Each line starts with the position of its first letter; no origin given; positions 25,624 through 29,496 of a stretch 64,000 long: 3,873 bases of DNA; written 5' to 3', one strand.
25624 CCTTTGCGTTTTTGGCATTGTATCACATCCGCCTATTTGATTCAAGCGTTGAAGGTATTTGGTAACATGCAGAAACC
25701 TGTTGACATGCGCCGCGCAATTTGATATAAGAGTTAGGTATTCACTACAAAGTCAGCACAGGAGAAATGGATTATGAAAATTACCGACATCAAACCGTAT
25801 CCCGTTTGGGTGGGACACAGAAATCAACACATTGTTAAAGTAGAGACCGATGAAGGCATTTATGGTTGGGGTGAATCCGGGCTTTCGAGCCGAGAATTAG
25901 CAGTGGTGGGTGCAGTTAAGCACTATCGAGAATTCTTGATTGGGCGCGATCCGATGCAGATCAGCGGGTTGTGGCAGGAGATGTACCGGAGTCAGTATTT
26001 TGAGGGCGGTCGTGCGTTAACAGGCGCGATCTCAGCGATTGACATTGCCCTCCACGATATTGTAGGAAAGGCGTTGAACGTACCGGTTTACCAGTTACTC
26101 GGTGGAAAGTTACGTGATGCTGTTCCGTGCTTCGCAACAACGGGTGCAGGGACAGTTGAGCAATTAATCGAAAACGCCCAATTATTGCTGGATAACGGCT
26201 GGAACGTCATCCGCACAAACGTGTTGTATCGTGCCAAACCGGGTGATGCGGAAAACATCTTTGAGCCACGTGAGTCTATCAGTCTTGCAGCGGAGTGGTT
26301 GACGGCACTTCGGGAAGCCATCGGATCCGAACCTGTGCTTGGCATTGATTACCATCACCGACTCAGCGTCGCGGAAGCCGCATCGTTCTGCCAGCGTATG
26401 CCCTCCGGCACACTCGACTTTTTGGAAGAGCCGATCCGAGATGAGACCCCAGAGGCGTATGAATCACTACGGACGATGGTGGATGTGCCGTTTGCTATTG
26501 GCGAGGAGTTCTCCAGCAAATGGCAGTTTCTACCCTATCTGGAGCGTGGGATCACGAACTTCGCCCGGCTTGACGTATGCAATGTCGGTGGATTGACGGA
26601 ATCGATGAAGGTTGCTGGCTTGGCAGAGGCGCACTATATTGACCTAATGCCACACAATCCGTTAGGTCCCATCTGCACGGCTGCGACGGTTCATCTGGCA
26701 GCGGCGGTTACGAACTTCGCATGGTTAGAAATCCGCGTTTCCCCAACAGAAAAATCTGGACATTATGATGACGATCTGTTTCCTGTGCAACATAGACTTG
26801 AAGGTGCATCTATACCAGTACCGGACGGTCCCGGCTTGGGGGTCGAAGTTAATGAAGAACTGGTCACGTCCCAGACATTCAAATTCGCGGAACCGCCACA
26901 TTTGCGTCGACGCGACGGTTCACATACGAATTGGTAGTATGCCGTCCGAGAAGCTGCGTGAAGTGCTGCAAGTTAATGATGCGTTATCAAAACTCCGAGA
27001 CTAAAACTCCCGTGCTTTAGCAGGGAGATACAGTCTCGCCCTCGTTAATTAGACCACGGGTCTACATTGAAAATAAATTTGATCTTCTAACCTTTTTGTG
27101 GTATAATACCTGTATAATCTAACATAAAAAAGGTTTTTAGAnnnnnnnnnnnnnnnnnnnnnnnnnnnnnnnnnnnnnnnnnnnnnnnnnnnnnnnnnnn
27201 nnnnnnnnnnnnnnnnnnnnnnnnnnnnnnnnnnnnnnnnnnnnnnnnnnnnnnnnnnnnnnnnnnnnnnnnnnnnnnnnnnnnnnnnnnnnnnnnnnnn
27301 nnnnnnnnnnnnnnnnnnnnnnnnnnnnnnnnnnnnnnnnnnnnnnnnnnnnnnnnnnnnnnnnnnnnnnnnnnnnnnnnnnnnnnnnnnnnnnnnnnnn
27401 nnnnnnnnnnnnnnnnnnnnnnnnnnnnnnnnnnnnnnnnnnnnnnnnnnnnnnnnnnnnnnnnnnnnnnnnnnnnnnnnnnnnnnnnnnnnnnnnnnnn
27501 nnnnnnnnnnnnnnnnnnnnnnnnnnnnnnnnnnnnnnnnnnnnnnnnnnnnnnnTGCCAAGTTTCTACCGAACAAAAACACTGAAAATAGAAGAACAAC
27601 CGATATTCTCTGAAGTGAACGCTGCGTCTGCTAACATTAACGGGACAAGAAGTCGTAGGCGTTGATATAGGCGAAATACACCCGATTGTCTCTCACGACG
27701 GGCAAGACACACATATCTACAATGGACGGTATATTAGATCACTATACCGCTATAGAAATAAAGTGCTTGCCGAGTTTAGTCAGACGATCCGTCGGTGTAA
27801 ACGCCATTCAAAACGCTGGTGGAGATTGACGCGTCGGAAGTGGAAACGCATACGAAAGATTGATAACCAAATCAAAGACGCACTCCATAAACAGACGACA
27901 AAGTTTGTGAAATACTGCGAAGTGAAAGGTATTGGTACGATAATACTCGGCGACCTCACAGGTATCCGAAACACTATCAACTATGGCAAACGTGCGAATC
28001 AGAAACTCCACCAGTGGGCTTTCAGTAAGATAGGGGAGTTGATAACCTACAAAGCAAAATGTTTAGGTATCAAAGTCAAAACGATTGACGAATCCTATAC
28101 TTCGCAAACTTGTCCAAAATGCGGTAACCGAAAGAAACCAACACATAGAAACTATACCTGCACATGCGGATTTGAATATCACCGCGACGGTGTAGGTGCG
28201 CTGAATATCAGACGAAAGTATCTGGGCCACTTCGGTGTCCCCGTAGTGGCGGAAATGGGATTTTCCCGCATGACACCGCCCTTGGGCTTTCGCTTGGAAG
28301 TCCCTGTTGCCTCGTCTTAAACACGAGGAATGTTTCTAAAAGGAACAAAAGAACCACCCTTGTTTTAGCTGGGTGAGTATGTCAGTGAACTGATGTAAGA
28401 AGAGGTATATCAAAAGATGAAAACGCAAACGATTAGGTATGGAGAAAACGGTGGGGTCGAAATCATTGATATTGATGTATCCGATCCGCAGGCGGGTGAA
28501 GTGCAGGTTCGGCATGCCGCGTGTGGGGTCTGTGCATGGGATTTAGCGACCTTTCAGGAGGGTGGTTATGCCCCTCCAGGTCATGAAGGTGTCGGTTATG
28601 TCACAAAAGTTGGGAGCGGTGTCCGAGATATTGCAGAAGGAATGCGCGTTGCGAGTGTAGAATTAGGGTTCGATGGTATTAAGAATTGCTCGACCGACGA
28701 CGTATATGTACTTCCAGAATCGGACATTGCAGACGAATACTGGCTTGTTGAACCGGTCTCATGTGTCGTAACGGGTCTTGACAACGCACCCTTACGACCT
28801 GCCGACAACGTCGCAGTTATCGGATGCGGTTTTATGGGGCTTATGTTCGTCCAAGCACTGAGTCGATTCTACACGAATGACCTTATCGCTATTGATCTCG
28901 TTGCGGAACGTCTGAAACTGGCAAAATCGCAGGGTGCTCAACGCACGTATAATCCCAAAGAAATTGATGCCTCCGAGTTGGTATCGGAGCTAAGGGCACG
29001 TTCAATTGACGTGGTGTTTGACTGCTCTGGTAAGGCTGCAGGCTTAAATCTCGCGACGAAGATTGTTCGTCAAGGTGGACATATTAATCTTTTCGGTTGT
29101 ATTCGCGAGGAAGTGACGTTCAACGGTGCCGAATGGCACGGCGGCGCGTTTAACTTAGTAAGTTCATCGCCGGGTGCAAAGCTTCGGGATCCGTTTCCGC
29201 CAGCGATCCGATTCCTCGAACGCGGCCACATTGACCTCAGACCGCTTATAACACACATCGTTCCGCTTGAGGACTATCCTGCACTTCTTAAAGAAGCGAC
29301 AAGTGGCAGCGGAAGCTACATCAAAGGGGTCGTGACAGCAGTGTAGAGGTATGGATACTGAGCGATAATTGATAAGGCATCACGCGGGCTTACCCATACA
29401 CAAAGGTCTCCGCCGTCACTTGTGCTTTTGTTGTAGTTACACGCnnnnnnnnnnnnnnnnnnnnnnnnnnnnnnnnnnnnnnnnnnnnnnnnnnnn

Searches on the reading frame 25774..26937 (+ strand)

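Call 63: search_protein_families(library=pfam, proteins=[window:25774-26937:+], max_evalue=0.01)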
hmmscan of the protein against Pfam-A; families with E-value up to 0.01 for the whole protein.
window:25774-26937:+ (387 aa): 2 families
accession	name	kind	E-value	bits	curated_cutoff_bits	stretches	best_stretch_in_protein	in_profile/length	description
PF13378.12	MR_MLE_C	-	5.2e-49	167.3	29.4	1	133-362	4-218/219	Enolase C-terminal domain-like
PF02746.21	MR_MLE_N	-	4.4e-21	75.7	22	1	19-110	29-117/117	Mandelate racemase / muconate lactonizing enzyme, N-terminal domain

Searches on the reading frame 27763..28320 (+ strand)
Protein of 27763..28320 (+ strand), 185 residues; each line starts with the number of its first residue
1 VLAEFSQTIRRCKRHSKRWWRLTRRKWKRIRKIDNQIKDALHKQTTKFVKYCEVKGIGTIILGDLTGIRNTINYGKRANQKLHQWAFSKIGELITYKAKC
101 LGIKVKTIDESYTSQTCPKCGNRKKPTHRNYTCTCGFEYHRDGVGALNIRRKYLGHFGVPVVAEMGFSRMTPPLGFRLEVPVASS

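Call 63: search_protein_families(library=pfam, proteins=[window:27763-28320:+], max_evalue=0.01)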
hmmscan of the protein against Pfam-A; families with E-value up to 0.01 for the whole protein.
window:27763-28320:+ (185 aa): 2 families
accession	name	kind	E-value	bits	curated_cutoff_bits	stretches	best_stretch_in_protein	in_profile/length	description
PF07282.18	Cas12f1-like_TNB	-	2.2e-21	76.2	26.3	1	87-149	1-60/60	Cas12f1-like, TNB domain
PF01385.25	OrfB_IS605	-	7.4e-08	33.1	30.5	1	7-68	58-119/120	Probable transposase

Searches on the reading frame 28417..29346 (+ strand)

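Call 63: search_protein_families(library=pfam, proteins=[window:28417-29346:+], max_evalue=0.01)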
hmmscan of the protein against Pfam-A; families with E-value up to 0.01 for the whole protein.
window:28417-29346:+ (309 aa): 5 families
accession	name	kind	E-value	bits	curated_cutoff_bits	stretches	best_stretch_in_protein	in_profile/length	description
PF00107.32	ADH_zinc_N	-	1.3e-16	61.2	31.8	1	141-268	3-128/129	Zinc-binding dehydrogenase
PF08240.17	ADH_N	-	1.6e-10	41.6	23.5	1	26-81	2-63/104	Alcohol dehydrogenase GroES-like domain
PF16912.11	Glu_dehyd_C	-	0.00014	21.8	34.9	1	110-287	6-194/211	Glucose dehydrogenase C-terminus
PF03447.22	NAD_binding_3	-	0.0041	18.3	24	1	136-223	1-85/116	Homoserine dehydrogenase, NAD binding domain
PF03435.24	Sacchrp_dh_NADP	-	0.0062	17.3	25.1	0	132-222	1-94/129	Saccharopine dehydrogenase NADP binding domain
